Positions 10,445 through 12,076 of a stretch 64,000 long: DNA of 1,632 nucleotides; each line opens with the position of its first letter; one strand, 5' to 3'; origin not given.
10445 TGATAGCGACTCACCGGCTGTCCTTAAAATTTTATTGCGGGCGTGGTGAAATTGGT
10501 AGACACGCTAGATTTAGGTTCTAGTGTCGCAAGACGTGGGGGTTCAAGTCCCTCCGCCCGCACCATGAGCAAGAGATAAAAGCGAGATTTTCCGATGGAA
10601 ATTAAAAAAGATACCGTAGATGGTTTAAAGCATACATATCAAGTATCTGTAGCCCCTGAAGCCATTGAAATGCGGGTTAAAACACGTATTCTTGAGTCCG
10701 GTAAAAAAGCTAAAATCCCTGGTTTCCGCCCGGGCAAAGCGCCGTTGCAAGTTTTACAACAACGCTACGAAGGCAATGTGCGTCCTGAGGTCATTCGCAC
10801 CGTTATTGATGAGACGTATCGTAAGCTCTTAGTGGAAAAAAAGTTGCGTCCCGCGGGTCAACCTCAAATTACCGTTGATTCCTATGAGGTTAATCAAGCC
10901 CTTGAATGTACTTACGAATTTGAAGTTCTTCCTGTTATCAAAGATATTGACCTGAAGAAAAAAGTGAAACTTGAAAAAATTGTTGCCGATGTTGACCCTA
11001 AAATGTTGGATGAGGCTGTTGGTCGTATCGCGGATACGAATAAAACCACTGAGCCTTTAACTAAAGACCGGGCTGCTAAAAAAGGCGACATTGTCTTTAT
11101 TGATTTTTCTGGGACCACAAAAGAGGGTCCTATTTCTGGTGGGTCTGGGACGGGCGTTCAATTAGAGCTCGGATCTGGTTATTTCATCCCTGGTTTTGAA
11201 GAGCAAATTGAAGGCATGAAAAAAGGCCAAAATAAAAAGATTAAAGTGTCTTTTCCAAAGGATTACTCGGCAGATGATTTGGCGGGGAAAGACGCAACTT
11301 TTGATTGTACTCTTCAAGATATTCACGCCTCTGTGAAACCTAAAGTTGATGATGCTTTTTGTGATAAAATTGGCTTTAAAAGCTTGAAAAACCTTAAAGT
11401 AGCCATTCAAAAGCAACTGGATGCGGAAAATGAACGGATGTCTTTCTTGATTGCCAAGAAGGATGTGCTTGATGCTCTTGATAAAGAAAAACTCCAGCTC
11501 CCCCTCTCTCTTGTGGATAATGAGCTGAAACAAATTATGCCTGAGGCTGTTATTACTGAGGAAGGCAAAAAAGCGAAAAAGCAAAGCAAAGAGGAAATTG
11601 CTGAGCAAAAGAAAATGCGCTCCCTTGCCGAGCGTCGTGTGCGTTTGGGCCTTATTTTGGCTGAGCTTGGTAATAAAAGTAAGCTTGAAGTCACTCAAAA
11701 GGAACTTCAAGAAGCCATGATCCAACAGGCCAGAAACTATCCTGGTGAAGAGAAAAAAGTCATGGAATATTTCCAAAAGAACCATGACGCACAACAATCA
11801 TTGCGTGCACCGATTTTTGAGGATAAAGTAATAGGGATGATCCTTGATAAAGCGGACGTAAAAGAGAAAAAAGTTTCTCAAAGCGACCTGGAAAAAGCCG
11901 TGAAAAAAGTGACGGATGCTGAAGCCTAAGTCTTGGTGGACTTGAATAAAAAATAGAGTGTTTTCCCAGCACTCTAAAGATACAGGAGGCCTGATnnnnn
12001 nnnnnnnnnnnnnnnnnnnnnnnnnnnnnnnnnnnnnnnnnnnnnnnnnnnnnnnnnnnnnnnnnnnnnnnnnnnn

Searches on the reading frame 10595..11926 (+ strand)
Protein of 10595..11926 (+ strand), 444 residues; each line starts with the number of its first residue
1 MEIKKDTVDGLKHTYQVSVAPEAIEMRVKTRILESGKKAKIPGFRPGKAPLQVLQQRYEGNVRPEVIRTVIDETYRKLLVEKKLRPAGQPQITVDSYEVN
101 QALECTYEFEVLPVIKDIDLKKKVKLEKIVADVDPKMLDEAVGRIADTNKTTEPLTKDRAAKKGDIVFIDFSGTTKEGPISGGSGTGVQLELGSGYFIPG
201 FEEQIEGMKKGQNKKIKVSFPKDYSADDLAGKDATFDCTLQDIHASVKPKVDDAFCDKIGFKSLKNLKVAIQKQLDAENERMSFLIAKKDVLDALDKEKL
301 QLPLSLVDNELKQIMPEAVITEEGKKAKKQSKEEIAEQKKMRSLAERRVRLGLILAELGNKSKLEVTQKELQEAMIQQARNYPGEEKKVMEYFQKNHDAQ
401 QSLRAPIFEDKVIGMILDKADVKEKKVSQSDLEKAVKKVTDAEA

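Call 7: search_protein_families(library=pfam, proteins=[window:10595-11926:+], max_evalue=0.01)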
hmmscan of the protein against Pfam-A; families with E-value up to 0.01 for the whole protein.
window:10595-11926:+ (444 aa): 3 families
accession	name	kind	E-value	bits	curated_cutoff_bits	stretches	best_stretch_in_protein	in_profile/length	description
PF05697.18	Trigger_N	-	7.8e-31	107.7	22.2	1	1-143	1-142/144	Bacterial trigger factor protein (TF)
PF05698.19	Trigger_C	-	1.2e-21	77.9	22.7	1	263-417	1-161/162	Bacterial trigger factor protein (TF) C-terminus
PF00254.34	FKBP_C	-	9.6e-16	58.3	21.1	1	158-240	2-93/94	FKBP-type peptidyl-prolyl cis-trans isomerase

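Call 50: find_homologous_proteins(query=window:10595-11926:+, max_evalue=1e-50)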
Query window:10595-11926:+ (444 aa): 2063 proteins with E <= 1e-50 among 8000 candidates; the best 120 are listed.
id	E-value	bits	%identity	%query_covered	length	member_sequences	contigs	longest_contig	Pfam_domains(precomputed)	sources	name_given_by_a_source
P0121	3.5e-279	943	100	100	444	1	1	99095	PF00254.35,PF05697.19,PF05698.20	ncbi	-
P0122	1.7e-235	800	84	100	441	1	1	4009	PF00254.35,PF05697.19,PF05698.20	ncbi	-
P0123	9.9e-215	731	77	100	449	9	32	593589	PF00254.35,PF05697.19,PF05698.20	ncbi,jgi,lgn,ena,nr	ncbi:MAG: trigger factor [Alphaproteobacteria bacterium]|nr:trigger factor [Alphaproteobacteria bact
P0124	4.1e-205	699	75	100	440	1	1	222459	PF00254.35,PF05697.19,PF05698.20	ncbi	-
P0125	2.8e-199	680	72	100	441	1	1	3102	PF00254.35,PF05697.19,PF05698.20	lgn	-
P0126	4.4e-191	653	66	100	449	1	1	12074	PF00254.35,PF05697.19,PF05698.20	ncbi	-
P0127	3.1e-187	641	68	100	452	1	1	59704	PF00254.35,PF05697.19,PF05698.20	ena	-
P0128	4.6e-172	591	62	100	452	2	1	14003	PF00254.35,PF05697.19,PF05698.20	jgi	jgi:trigger factor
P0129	1.2e-171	589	63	100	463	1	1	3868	PF00254.35,PF05697.19,PF05698.20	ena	-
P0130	1.1e-166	573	61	100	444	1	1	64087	PF00254.35,PF05697.19,PF05698.20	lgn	-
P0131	2.2e-164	565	61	100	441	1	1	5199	PF00254.35,PF05697.19,PF05698.20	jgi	jgi:trigger factor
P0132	2.7e-160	552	59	99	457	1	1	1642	PF00254.35,PF05697.19,PF05698.20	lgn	-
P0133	1.5e-152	526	55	99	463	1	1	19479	PF00254.35,PF05697.19,PF05698.20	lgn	-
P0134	4.1e-133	462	50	100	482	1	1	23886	PF00254.35,PF05697.19,PF05698.20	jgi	jgi:trigger factor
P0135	4.7e-131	456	52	100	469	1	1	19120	PF00254.35,PF05697.19,PF05698.20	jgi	jgi:trigger factor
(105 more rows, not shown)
